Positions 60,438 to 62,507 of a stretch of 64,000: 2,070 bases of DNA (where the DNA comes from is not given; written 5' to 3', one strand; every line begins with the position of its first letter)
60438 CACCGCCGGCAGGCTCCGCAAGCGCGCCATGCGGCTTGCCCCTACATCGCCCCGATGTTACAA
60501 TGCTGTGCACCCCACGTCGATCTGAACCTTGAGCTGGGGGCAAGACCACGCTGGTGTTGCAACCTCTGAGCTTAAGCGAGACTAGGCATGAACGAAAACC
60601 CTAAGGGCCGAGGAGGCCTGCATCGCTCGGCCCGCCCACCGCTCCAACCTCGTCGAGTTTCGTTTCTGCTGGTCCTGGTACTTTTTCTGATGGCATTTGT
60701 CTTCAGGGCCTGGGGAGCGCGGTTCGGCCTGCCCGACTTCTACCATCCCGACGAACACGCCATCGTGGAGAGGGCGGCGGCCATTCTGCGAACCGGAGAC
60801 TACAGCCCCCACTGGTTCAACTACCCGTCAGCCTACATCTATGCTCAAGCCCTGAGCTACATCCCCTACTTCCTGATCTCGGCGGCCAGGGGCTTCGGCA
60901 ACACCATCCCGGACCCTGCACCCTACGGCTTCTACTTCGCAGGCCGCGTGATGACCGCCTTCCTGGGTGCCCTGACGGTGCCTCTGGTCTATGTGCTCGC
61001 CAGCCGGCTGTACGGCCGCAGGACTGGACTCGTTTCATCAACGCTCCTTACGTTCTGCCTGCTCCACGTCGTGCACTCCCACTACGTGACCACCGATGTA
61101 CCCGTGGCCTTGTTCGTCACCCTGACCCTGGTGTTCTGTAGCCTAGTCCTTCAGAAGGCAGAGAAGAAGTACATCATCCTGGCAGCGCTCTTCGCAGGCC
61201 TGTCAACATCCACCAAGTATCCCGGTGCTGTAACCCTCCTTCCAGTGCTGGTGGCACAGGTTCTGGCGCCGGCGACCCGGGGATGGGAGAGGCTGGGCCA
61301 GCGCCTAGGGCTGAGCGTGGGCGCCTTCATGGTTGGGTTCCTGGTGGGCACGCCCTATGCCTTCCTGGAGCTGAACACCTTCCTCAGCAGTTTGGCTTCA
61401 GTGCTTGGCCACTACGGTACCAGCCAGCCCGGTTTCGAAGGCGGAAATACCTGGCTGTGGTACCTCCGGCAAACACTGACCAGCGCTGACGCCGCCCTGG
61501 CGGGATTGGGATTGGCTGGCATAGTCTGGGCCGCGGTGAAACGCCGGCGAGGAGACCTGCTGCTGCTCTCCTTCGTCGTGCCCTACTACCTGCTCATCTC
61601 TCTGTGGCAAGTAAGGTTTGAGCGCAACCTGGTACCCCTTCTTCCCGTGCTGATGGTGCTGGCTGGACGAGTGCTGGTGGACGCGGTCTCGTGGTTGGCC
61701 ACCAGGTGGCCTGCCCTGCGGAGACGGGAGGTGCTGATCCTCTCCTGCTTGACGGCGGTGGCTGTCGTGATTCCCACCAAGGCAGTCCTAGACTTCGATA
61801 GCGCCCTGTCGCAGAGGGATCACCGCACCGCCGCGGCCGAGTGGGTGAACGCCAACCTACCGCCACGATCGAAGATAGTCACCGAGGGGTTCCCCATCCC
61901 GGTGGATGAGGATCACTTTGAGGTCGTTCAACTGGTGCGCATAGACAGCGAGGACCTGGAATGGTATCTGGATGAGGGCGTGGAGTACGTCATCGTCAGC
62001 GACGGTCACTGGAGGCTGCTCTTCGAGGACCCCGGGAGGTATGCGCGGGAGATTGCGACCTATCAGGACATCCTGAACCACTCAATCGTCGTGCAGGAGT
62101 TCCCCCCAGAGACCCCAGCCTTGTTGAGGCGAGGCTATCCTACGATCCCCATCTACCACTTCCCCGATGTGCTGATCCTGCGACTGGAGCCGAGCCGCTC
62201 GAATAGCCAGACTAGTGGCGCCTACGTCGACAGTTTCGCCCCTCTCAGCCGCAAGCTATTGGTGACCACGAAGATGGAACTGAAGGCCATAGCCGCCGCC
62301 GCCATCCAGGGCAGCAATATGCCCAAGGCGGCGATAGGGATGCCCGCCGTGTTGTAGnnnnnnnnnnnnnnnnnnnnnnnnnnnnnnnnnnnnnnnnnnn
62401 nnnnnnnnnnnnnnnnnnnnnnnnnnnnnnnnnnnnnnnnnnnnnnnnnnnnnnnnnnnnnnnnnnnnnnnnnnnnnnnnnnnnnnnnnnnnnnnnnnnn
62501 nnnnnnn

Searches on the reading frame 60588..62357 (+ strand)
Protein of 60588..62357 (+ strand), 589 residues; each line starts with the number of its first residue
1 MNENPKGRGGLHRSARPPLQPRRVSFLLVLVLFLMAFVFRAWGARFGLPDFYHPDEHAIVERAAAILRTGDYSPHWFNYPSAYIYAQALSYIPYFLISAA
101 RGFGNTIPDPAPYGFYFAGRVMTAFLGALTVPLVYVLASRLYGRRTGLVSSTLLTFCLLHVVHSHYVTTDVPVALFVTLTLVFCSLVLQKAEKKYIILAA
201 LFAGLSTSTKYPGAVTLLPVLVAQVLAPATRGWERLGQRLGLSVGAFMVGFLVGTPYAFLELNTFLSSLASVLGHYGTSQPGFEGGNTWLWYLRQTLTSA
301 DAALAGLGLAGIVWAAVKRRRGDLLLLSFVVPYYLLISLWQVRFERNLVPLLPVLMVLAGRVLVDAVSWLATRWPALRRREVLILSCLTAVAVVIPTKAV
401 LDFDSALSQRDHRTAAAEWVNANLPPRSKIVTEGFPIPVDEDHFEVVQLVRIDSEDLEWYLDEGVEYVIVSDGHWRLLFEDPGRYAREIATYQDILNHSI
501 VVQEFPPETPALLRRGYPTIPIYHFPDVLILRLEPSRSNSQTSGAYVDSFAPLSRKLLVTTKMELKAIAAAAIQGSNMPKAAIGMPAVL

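Call 46: search_protein_families(library=pfam, proteins=[window:60588-62357:+], max_evalue=0.00001)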
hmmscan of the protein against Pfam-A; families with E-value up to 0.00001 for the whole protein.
window:60588-62357:+ (589 aa): 2 families
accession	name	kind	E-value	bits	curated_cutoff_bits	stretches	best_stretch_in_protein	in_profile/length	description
PF13231.12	PMT_2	-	2.4e-16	60.8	26.1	1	117-234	22-139/160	Dolichyl-phosphate-mannose-protein mannosyltransferase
PF02366.24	PMT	-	5.6e-15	56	22.7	1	115-233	81-205/245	Dolichyl-phosphate-mannose-protein mannosyltransferase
